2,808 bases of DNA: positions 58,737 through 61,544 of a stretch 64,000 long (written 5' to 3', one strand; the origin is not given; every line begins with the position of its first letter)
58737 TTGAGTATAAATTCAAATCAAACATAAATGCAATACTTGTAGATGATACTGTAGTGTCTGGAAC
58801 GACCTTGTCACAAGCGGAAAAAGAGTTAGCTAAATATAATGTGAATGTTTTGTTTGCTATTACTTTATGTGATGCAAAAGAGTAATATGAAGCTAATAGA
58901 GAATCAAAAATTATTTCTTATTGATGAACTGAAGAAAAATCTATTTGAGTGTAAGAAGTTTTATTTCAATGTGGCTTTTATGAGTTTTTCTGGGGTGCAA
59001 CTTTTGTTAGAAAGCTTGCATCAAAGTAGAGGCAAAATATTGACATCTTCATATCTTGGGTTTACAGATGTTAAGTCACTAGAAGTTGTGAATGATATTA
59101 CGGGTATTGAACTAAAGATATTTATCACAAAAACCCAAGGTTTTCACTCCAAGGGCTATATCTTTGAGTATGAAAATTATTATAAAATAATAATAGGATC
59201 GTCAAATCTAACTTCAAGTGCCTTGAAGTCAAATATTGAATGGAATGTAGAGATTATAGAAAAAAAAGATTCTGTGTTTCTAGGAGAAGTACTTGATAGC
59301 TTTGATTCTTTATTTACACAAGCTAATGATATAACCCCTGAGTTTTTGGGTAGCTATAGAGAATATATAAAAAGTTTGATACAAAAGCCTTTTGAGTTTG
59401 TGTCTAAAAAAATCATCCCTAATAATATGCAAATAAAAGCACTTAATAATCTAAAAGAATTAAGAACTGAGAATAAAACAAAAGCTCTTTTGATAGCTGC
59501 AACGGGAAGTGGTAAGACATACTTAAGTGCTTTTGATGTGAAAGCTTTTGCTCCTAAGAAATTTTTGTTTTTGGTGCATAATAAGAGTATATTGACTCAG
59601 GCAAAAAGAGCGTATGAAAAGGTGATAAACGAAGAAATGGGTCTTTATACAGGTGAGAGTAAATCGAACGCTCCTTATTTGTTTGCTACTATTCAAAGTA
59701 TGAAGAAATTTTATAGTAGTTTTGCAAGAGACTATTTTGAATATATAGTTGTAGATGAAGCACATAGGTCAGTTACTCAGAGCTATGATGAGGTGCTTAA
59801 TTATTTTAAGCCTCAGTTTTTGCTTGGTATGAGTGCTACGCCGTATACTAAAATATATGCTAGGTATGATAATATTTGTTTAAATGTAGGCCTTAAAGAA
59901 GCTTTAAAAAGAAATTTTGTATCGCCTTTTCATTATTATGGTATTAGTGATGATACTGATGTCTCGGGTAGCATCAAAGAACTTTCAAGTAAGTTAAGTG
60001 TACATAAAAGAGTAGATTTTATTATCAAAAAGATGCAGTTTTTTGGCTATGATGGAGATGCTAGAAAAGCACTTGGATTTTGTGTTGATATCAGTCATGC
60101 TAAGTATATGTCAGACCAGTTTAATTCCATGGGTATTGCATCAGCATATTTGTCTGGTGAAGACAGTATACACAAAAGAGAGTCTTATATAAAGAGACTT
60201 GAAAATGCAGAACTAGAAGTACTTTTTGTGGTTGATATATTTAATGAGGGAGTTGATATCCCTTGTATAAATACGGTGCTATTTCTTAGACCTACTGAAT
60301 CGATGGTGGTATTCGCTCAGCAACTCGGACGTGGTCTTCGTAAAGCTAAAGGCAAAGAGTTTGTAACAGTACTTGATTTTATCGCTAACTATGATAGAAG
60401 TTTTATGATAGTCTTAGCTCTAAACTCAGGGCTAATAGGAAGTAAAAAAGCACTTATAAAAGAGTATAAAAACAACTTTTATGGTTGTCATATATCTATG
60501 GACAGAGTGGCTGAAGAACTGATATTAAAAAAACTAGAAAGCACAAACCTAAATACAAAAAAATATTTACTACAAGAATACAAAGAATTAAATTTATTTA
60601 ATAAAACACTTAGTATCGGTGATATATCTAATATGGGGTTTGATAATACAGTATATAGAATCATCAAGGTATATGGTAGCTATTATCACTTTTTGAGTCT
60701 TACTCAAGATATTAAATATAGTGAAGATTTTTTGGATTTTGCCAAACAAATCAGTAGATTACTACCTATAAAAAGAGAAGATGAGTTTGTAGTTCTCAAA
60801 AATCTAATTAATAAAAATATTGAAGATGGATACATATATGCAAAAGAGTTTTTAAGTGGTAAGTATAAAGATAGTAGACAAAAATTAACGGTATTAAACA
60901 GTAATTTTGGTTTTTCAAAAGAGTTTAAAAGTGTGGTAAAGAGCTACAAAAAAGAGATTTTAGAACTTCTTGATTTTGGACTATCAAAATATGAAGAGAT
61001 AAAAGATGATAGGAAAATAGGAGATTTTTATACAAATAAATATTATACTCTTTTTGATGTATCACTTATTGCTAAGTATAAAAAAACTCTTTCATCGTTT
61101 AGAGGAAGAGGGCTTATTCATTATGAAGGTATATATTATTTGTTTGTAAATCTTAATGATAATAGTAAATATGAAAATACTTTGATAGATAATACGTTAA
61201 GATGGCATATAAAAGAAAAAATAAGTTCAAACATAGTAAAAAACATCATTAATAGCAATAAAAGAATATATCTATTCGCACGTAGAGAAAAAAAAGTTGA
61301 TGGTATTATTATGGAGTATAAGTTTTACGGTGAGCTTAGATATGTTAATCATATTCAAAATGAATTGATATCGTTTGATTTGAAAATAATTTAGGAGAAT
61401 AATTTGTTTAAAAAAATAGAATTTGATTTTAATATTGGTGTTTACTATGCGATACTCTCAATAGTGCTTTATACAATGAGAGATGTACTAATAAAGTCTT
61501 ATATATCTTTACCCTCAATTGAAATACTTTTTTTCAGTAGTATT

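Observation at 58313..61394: comFC immediately followed by an 835-aa PLD-nuclease / SF2-helicase / DUF3427-type gene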

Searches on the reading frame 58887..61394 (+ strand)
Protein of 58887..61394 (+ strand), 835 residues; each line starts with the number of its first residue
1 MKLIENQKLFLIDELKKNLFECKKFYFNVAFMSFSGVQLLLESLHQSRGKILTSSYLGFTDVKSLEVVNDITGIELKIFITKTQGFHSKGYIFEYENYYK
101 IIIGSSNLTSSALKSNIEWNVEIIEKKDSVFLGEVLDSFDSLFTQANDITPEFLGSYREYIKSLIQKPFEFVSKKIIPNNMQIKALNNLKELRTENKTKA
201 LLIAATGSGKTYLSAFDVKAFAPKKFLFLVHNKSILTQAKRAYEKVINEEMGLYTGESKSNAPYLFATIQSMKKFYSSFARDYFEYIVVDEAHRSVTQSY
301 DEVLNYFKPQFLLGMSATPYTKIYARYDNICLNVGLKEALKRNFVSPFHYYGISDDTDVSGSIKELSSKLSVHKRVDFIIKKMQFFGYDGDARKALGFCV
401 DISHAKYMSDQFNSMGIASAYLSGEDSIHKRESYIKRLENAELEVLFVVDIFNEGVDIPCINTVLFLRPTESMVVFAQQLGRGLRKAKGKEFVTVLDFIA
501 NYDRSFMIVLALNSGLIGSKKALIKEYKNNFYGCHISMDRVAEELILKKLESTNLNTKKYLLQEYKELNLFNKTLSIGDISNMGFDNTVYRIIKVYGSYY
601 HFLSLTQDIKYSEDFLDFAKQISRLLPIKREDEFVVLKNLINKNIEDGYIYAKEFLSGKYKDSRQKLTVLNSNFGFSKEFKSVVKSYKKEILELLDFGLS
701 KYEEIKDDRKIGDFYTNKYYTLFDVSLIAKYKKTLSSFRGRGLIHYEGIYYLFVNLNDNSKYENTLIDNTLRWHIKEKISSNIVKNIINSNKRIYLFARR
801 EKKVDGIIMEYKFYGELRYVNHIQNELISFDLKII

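Call 3: search_protein_families(library=pfam, proteins=[window:58887-61394:+], max_evalue=0.01)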
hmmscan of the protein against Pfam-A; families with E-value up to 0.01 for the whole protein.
window:58887-61394:+ (835 aa): 5 families
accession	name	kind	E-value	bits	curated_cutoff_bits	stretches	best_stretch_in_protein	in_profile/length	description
PF04851.21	ResIII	-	2.9e-38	131.8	22.5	1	176-320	2-163/164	Type III restriction enzyme, res subunit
PF00271.37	Helicase_C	-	1.4e-11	45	23.5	1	392-485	15-108/110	Helicase conserved C-terminal domain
PF00270.35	DEAD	-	2e-09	37.8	26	1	181-320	3-161/167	DEAD/DEAH box helicase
PF13091.12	PLDc_2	-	4.2e-06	27.1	27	1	73-127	68-119/132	PLD-like domain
PF18766.7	SWI2_SNF2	-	1.2e-05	25.5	26.7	1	183-351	3-191/221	SWI2/SNF2 ATPase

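Call 4: search_protein_families(library=padloc, proteins=[window:58887-61394:+], max_evalue=0.01)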
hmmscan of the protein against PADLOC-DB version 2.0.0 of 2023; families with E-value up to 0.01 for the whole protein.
window:58887-61394:+ (835 aa): 18 families
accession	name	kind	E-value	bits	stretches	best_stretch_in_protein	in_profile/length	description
PDLC03658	mREase_IV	-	9.1e-120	399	1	11-642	44-707/953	Type IV methyl-directed restriction enzyme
PDLC03659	mREase_IV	-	4.8e-75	251.1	1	8-568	33-639/945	Type IV methyl-directed restriction enzyme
PDLC02707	PbeA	-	6.2e-27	92.5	2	392-500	523-631/672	PbeA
PDLC02704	PbeA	-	2.7e-22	77.1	2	405-500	550-645/682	PbeA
PDLC03047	REase_I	-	1.1e-19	67.7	2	176-323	342-495/1107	Type I restriction enzyme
PDLC03049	REase_I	-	5.8e-18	62.3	2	160-361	151-369/807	Type I restriction enzyme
PDLC02706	PbeA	-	2.9e-13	47.3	1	428-500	601-673/722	PbeA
PDLC03597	REase_MTase_IIG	-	8.7e-11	38.1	1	443-495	552-604/1646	Type IIG restriction enzyme-methyltransferase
PDLC03829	ZacB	-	4.5e-09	33.7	1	83-146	294-361/586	-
PDLC02705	PbeA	-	8.4e-09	32.1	1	390-500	523-634/691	PbeA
PDLC03648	REase_III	-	1.9e-06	24.3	1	400-499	267-371/871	Type III restriction enzyme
PDLC03042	REase_I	-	2.6e-06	23.1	1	428-486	771-830/1170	Type I restriction enzyme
PDLC02703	PbeA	-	0.00017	18.4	0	433-503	546-618/626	PbeA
PDLC01439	typeIV_DinG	-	0.00017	18.4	0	195-254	32-89/575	CAS-IV-A; associated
PDLC03653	REase_III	-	0.00055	16.1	1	275-341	251-315/883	Type III restriction enzyme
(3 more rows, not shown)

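Call 5: search_protein_families(library=ncbifam, proteins=[window:58887-61394:+], max_evalue=0.01)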
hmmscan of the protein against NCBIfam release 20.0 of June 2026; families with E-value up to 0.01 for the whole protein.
window:58887-61394:+ (835 aa): 11 families
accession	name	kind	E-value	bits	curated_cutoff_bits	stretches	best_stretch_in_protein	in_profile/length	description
NF046051.1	restrict_EcoAI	equivalog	2.9e-30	105.3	550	1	158-501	138-531/768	EcoAI/FtnUII family type I restriction enzme subunit R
NF053632.1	heli_RadD_YejH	equivalog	2.1e-27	95.6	720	2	353-502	212-358/573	DNA repair helicase RadD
TIGR04095.1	dnd_restrict_1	equivalog_domain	7.1e-17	61.5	600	1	414-500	311-397/451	DNA phosphorothioation system restriction enzyme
NF008521.0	PRK11448.1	equivalog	1.7e-14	52.8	729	2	392-502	698-818/1123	type I restriction-modification system endonuclease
NF003673.1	PRK05298.1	equivalog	1.8e-11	43.1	743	2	174-244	6-75/653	excinuclease ABC subunit UvrB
TIGR00631.1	uvrb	equivalog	2.5e-11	42.5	750.1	2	174-245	6-76/658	excinuclease ABC subunit UvrB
NF010337.0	PRK13766.1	equivalog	8.4e-11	40.7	610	1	429-494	411-476/781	Hef nuclease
NF008394.0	PRK11192.1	equivalog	9e-09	34.6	507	1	391-487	246-342/441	ATP-dependent RNA helicase SrmB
NF045503.1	repair_heli_XPB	equivalog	2.7e-05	22.9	610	1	180-273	186-281/548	DNA repair helicase XPB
NF008744.0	PRK11776.1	equivalog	0.00019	20.2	524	1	393-487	243-337/460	ATP-dependent RNA helicase DbpA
NF002340.1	PRK01297.1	equivalog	0.002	17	564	0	405-486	262-343/372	ATP-dependent RNA helicase RhlB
